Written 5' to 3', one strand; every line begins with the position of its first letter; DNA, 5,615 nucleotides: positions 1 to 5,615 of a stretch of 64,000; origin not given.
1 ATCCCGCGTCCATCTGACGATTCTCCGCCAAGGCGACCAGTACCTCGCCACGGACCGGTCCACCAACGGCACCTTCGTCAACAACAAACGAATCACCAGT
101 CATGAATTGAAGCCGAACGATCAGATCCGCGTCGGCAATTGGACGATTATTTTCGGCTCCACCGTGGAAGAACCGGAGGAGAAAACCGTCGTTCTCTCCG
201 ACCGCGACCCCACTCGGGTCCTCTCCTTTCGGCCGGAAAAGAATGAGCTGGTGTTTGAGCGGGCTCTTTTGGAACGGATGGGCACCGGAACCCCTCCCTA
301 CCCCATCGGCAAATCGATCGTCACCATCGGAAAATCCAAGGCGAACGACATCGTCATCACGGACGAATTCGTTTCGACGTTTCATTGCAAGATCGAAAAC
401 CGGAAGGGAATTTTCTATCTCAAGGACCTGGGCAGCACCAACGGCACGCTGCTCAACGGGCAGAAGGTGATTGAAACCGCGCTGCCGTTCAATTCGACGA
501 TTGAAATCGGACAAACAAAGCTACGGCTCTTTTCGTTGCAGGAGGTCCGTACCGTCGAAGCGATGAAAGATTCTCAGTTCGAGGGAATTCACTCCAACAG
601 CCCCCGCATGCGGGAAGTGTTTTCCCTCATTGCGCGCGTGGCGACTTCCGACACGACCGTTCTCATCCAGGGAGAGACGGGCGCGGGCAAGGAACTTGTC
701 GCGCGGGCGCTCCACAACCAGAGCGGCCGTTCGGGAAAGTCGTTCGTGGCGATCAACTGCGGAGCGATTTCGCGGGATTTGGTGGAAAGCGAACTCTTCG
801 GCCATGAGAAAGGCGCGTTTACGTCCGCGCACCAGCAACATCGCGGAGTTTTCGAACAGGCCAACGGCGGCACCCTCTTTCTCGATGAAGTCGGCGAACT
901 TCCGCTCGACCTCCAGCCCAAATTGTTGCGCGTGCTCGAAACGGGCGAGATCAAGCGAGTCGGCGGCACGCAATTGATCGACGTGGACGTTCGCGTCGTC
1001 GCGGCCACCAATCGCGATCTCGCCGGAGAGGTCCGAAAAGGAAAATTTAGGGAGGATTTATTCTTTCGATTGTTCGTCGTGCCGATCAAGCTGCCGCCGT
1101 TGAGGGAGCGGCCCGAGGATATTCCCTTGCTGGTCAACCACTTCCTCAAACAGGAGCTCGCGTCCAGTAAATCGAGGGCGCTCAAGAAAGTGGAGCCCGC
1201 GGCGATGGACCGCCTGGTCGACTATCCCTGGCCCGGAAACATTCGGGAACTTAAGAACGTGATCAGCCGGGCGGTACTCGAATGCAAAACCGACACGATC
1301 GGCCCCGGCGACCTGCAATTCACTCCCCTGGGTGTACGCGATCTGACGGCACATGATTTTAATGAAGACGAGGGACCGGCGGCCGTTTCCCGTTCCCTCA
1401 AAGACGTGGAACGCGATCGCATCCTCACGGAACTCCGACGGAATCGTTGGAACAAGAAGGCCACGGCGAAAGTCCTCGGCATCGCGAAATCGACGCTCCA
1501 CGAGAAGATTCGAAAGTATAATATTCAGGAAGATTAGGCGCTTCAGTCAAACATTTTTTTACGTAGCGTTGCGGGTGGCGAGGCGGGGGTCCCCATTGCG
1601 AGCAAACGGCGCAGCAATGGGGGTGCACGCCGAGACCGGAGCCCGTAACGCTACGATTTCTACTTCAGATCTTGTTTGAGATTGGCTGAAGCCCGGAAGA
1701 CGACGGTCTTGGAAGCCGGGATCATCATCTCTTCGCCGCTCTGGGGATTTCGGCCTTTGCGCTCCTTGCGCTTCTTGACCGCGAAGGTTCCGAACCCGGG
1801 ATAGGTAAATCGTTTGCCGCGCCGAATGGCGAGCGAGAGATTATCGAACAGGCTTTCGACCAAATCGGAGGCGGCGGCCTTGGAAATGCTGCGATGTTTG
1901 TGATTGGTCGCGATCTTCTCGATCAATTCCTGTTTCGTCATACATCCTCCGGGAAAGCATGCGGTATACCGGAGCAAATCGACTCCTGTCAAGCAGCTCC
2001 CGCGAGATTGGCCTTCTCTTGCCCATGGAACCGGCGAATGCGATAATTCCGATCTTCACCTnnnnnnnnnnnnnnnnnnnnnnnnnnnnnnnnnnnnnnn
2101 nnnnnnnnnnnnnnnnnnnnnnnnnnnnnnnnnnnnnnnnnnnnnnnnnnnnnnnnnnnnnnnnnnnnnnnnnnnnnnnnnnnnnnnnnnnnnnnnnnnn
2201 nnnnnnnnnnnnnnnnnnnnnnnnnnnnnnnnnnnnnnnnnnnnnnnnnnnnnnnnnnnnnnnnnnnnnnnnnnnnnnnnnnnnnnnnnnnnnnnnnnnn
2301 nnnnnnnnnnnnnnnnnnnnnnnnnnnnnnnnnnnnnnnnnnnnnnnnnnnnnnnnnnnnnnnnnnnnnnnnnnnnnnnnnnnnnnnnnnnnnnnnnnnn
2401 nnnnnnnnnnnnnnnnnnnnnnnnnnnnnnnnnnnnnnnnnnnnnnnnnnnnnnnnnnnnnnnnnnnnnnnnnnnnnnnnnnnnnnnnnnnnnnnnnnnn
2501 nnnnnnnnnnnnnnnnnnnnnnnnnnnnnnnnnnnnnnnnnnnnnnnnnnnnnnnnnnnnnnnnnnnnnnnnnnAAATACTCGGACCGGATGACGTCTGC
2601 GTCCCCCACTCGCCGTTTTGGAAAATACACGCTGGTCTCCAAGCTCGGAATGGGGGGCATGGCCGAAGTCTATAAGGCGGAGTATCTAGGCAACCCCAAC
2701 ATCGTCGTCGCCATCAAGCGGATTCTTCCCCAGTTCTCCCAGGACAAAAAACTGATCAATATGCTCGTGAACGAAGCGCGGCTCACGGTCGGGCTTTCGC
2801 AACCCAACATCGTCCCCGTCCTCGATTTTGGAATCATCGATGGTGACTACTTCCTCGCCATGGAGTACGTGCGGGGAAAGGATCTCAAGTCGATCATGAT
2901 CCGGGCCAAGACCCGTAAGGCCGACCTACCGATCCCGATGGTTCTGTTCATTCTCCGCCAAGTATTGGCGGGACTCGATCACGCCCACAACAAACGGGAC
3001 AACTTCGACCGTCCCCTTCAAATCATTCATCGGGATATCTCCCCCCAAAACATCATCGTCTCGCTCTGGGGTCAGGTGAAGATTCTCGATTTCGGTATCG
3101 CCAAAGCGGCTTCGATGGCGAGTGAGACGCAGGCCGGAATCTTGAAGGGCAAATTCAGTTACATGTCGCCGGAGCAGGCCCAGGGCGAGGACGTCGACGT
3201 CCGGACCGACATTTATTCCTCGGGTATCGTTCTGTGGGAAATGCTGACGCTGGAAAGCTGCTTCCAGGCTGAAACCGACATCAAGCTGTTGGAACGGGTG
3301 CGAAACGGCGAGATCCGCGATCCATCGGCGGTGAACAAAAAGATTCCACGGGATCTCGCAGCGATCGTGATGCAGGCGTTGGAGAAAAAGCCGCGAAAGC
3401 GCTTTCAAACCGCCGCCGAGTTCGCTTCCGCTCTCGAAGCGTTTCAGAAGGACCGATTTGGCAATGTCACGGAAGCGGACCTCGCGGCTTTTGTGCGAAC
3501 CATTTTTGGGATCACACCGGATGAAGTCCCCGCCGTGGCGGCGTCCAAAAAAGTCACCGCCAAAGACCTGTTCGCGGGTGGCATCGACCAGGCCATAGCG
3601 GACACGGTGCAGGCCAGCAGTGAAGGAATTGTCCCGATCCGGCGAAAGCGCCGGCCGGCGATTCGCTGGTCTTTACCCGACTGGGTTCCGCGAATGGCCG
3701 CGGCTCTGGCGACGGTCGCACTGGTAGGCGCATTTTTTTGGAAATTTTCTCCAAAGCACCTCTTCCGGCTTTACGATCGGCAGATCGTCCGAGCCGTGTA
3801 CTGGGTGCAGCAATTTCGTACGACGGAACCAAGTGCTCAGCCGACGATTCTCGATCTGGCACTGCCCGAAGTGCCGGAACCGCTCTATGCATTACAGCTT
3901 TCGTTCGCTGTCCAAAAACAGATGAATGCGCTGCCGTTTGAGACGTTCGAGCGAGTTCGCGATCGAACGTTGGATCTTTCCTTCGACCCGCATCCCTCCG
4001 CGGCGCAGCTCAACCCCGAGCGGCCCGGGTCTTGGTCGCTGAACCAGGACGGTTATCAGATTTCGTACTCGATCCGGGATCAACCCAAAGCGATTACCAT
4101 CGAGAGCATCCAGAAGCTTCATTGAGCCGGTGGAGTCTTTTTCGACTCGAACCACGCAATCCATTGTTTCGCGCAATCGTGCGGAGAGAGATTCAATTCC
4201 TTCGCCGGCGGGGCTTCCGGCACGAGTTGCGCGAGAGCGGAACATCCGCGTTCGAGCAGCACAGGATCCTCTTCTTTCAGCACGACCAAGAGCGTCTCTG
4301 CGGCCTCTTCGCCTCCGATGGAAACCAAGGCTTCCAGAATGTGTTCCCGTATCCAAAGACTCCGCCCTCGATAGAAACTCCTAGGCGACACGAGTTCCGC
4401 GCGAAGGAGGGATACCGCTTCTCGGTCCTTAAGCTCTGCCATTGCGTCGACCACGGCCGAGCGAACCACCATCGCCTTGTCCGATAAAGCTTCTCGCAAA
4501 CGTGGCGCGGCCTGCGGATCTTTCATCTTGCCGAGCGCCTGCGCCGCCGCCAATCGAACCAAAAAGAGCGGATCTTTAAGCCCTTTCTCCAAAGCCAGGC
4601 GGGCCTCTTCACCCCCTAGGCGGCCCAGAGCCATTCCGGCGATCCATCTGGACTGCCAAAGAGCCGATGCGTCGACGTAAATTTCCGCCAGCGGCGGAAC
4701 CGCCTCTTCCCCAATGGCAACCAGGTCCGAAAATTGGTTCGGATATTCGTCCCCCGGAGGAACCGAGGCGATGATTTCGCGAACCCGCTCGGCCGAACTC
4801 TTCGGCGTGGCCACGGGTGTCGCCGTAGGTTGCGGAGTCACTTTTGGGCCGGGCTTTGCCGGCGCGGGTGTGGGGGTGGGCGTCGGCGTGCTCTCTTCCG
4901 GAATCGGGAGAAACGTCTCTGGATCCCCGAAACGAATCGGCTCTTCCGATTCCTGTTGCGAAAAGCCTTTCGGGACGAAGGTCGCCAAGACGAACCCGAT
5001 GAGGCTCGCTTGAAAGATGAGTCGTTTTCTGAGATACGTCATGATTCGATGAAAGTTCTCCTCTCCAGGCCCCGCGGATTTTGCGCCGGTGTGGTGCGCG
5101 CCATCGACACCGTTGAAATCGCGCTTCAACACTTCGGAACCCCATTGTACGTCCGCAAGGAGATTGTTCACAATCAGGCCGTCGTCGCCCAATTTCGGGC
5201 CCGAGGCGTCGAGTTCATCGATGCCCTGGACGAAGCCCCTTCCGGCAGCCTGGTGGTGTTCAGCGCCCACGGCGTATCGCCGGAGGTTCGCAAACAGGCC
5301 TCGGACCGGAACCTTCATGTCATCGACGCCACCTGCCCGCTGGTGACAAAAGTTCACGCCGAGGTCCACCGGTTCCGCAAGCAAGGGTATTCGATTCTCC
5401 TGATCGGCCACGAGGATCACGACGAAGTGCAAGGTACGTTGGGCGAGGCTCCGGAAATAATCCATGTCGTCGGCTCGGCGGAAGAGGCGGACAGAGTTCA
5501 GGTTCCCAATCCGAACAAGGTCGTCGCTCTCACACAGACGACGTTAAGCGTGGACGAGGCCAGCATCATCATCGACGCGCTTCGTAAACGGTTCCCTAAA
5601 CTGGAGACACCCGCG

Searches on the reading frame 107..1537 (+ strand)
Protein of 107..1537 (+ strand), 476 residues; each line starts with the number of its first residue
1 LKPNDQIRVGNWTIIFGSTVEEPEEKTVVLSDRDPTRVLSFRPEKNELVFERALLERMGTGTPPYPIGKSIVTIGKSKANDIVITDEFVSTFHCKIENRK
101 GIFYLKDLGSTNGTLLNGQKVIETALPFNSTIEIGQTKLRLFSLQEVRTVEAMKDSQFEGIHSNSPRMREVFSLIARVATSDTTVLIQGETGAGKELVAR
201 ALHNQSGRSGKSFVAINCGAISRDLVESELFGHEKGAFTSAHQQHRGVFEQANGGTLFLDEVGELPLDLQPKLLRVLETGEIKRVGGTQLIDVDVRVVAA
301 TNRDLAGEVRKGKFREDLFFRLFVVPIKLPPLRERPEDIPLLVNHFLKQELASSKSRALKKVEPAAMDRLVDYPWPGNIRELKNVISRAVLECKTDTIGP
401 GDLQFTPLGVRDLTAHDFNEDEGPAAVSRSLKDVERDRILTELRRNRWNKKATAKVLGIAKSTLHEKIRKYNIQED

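Call 35: search_protein_families(library=pfam, proteins=[window:107-1537:+], max_evalue=0.0001)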
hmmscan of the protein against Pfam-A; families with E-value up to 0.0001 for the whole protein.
window:107-1537:+ (476 aa): 9 families
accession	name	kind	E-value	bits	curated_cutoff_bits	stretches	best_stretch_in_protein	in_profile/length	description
PF00158.32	Sigma54_activat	-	1.1e-70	237.1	20.2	1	162-327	2-167/168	Sigma-54 interaction domain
PF25601.1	AAA_lid_14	-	3.4e-23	81.7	27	1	333-405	1-72/87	AAA+ ATPase lid domain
PF14532.12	Sigma54_activ_2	-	4.2e-20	72.8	25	1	164-332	3-138/138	Sigma-54 interaction domain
PF00498.31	FHA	-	3.4e-18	66.3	20.7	1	72-135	1-67/67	FHA domain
PF16697.10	Yop-YscD_cpl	-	4.5e-14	52.9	33.2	1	66-141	13-90/94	Inner membrane component of T3SS, cytoplasmic domain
PF02954.25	HTH_8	-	1.1e-10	41.6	22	1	431-471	2-42/42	Bacterial regulatory protein, Fis family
PF07728.20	AAA_5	-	9.2e-08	32.6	22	1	185-303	2-123/139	AAA domain (dynein-related subfamily)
PF00004.35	AAA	-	1.5e-05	25.9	21.2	1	185-316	1-125/131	ATPase family associated with various cellular activities (AAA)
PF07724.20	AAA_2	-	1.7e-05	25.4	27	1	184-301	5-123/166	AAA domain (Cdc48 subfamily)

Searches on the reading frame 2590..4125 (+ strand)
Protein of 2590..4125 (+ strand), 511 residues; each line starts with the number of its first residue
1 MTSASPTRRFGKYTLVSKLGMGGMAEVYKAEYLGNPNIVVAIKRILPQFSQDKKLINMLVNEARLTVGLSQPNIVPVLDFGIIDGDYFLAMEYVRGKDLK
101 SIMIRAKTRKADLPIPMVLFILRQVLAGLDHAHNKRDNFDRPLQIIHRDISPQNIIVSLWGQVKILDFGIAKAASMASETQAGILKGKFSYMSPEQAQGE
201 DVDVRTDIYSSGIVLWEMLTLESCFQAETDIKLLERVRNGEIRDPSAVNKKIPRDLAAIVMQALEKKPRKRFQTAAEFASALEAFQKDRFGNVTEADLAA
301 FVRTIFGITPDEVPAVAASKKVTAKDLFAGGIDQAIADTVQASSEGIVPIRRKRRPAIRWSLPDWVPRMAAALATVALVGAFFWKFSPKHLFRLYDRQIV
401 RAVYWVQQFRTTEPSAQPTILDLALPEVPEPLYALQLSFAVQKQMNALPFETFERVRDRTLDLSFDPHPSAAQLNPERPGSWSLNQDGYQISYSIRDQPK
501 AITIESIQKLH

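Call 35: search_protein_families(library=pfam, proteins=[window:2590-4125:+], max_evalue=0.0001)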
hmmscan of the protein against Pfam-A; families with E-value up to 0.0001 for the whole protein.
window:2590-4125:+ (511 aa): 2 families
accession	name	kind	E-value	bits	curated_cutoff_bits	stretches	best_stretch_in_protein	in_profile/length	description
PF00069.31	Pkinase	-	1e-38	133.7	31.7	1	13-274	1-254/263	Protein kinase domain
PF07714.23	PK_Tyr_Ser-Thr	-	2.3e-32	112.8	23.1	1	15-273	3-250/258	Protein tyrosine and serine/threonine kinase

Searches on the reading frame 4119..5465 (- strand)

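Call 35: search_protein_families(library=pfam, proteins=[window:4119-5465:-], max_evalue=0.0001)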
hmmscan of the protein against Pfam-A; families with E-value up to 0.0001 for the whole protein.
window:4119-5465:- (448 aa): 3 families
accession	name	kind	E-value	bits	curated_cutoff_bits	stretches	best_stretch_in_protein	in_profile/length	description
PF13646.12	HEAT_2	-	6.9e-25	87.6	27.7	2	257-343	2-88/88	HEAT repeats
PF03130.22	HEAT_PBS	-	6.6e-17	60.5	20.9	1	303-329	1-27/27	PBS lyase HEAT-like repeat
PF02985.28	HEAT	-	4.2e-06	27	23.5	0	292-314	5-27/31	HEAT repeat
